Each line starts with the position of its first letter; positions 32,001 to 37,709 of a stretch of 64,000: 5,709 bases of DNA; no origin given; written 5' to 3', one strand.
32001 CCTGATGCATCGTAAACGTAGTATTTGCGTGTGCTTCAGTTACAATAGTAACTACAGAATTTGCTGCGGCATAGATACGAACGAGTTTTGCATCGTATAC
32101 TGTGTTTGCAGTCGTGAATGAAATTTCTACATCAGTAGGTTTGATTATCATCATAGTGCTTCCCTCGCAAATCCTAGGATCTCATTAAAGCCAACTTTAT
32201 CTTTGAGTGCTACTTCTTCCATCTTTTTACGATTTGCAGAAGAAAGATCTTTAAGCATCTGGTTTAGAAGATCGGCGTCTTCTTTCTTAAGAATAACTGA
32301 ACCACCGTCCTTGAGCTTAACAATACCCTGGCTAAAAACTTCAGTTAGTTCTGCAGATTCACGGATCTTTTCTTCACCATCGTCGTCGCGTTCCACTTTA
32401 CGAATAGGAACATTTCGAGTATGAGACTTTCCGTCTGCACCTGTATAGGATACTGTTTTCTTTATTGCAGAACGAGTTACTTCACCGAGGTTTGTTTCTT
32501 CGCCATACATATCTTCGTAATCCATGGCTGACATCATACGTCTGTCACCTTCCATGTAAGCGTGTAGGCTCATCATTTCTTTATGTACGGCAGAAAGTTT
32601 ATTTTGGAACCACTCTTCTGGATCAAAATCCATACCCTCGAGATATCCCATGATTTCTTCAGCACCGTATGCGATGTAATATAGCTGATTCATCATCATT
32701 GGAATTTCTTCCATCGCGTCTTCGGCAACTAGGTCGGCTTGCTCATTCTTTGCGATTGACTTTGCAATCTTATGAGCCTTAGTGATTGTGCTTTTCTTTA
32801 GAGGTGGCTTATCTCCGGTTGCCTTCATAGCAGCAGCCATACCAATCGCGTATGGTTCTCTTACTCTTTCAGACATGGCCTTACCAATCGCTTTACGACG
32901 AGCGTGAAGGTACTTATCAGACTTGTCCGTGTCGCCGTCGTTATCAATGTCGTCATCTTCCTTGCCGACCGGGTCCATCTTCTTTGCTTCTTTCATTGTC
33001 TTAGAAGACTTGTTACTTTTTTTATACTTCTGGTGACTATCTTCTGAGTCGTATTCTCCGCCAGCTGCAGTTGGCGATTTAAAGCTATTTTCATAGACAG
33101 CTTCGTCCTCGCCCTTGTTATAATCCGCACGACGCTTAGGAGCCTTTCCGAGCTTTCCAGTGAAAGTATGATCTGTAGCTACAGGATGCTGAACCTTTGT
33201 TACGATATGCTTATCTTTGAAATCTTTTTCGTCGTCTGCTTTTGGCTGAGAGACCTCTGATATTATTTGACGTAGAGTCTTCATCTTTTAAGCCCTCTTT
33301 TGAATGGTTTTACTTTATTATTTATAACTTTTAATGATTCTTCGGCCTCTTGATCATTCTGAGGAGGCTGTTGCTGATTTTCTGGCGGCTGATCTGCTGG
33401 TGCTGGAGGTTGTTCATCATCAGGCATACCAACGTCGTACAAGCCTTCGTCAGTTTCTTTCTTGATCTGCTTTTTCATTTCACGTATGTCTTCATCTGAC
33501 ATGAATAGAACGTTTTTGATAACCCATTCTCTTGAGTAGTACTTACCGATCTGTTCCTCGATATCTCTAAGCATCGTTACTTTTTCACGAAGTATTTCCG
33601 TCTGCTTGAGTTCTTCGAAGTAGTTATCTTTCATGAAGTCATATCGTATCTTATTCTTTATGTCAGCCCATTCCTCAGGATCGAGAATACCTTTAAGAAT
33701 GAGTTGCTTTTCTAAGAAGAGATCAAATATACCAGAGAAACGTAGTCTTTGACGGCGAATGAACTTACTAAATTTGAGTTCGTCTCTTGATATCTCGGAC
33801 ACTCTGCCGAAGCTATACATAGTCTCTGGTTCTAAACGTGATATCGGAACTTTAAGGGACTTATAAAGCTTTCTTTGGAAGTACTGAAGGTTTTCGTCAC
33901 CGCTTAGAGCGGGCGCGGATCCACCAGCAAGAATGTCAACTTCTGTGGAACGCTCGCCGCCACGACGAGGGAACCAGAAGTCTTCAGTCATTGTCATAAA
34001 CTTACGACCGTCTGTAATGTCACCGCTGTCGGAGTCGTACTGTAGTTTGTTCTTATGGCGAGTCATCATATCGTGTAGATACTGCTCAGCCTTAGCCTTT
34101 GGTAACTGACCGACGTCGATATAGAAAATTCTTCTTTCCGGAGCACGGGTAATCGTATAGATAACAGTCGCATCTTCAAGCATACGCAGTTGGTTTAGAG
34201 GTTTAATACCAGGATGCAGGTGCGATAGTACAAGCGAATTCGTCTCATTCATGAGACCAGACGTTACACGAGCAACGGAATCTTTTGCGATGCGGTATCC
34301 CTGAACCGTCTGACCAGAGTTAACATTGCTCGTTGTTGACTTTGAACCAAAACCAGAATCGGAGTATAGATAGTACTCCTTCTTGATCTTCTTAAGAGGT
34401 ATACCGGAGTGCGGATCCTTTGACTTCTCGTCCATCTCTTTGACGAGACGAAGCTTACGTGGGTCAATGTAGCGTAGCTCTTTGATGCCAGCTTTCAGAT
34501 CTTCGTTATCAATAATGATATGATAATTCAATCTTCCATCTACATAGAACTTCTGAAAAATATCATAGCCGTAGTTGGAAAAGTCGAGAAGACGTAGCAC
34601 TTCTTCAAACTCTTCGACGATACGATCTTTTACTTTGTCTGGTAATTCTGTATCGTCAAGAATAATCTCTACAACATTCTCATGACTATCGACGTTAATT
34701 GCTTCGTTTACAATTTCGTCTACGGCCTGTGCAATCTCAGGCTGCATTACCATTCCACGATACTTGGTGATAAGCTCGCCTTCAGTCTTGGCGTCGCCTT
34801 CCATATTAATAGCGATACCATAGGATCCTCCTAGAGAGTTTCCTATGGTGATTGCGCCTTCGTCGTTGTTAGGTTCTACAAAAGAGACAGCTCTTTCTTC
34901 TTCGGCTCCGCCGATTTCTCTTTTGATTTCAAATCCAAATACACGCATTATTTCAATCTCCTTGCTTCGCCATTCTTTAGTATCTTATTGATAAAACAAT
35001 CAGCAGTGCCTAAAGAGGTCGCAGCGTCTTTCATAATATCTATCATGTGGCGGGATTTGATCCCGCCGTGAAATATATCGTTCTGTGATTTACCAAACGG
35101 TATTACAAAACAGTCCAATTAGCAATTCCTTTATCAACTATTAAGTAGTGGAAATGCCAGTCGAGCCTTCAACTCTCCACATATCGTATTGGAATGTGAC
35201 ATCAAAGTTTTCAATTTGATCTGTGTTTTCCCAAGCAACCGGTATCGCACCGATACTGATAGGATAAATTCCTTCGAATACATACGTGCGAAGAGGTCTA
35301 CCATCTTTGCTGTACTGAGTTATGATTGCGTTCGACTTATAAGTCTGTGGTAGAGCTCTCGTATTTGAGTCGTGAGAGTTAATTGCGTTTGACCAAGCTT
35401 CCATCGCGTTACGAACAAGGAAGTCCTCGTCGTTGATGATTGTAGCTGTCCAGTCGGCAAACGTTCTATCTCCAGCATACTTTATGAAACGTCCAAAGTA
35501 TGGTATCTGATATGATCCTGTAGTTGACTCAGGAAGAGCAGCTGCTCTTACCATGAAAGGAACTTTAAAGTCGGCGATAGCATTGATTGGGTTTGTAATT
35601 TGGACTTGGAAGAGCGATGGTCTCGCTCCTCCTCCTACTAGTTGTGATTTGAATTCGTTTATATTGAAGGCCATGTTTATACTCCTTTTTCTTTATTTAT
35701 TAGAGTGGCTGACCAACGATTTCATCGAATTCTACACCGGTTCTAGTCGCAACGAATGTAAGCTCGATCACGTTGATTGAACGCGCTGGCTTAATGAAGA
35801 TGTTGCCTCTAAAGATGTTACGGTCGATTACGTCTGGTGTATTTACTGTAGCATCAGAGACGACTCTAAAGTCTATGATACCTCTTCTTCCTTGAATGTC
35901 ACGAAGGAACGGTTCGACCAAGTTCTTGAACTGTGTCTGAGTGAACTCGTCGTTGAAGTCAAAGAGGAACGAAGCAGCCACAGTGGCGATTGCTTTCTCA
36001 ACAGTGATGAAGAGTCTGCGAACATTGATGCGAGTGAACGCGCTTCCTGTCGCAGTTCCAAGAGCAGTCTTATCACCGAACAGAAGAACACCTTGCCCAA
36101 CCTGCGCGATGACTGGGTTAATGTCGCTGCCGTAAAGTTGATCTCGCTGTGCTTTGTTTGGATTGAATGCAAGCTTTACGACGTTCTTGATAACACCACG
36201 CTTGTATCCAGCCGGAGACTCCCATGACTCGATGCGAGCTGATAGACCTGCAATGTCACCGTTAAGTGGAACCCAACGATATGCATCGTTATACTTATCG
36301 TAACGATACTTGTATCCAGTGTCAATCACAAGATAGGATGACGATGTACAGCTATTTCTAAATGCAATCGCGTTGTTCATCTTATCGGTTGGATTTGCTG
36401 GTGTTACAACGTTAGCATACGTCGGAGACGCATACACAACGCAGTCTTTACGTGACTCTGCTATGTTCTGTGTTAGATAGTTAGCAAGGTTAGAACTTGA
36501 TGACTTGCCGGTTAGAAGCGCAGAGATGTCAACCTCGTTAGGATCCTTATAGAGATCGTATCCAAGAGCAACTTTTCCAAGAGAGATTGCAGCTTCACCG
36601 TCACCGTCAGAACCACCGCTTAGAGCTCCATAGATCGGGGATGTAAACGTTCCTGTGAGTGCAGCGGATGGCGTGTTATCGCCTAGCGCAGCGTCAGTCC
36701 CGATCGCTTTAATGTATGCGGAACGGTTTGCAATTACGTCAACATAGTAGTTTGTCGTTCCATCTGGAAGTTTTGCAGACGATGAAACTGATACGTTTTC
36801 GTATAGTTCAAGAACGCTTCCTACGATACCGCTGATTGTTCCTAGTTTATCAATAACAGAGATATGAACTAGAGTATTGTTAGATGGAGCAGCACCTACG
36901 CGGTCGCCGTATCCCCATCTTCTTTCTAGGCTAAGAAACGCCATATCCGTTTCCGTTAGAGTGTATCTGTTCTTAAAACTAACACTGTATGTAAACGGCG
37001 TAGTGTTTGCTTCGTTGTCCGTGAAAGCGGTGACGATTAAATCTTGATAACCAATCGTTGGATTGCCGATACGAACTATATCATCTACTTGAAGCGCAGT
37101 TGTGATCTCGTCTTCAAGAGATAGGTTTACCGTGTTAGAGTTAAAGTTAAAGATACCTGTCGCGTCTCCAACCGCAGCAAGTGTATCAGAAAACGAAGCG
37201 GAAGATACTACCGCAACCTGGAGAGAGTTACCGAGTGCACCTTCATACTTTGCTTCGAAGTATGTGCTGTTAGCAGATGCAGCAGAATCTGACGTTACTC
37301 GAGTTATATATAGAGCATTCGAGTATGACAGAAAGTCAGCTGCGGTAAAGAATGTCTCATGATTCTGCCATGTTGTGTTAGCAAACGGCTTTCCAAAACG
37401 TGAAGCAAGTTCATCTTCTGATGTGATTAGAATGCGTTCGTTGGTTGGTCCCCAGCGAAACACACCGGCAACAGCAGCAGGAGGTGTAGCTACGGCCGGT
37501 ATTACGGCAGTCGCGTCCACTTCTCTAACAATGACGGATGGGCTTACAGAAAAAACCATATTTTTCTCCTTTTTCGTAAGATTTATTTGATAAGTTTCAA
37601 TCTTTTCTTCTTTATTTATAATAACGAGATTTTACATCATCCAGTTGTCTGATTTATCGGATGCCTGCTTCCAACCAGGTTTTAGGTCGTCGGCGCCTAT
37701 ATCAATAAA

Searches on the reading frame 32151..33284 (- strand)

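Call 17: search_protein_families(library=phrogs, proteins=[window:32151-33284:-], max_evalue=0.00001)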
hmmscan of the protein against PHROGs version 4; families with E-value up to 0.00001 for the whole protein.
window:32151-33284:- (377 aa): 5 families
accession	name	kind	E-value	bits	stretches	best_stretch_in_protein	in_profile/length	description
phrog_4359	-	unknown function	1.1e-18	69.1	1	87-139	191-243/262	-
phrog_38880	-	unknown function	5.4e-11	43.6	1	94-176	17-98/324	-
phrog_3326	-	unknown function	3.5e-10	40.5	1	58-139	199-281/498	-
phrog_26626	-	unknown function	1.9e-07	32.3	1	1-66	1-65/135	-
phrog_22379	-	unknown function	2e-06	28.4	1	106-142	278-314/435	-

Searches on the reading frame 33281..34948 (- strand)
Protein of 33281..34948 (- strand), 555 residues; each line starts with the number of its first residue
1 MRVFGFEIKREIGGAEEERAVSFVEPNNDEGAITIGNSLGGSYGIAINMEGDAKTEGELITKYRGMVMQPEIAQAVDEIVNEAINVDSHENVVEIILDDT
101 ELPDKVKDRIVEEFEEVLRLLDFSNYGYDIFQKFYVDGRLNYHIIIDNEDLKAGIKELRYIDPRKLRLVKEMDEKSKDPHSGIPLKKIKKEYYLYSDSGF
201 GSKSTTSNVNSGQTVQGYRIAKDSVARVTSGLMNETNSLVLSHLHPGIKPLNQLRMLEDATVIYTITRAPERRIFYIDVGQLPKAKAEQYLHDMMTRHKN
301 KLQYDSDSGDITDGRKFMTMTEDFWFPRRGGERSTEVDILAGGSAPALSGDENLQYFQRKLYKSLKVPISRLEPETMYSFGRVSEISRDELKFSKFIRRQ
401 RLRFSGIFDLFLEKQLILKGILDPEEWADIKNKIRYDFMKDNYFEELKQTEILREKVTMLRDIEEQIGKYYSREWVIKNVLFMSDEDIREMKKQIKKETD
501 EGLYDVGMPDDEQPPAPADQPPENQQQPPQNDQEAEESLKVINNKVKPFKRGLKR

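Call 17: search_protein_families(library=phrogs, proteins=[window:33281-34948:-], max_evalue=0.00001)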
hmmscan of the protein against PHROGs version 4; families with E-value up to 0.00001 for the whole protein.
window:33281-34948:- (555 aa): 1 family
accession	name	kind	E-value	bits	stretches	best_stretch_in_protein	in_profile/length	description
phrog_213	-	head and packaging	1.7e-182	608.7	1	2-523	4-522/528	portal protein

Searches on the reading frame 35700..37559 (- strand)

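Call 17: search_protein_families(library=phrogs, proteins=[window:35700-37559:-], max_evalue=0.00001)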
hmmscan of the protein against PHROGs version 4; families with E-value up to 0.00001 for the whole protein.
window:35700-37559:- (619 aa): 7 families
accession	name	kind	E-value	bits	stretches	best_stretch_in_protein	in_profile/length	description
phrog_23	-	tail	5e-110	369.6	1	5-617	24-475/496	tail sheath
phrog_10581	-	tail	1.2e-35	124.2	1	444-601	741-906/915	tail sheath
phrog_38392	-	tail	5.1e-11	43.3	1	5-102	6-99/329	tail sheath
phrog_34521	-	tail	1.3e-09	37.6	1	456-592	803-938/962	tail sheath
phrog_279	-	tail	4.1e-09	36.7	1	28-605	37-483/489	tail sheath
phrog_20545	-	tail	1.8e-07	31.4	1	4-89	21-102/538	tail sheath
phrog_19666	-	tail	2e-07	30.8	1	356-555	744-937/985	tail sheath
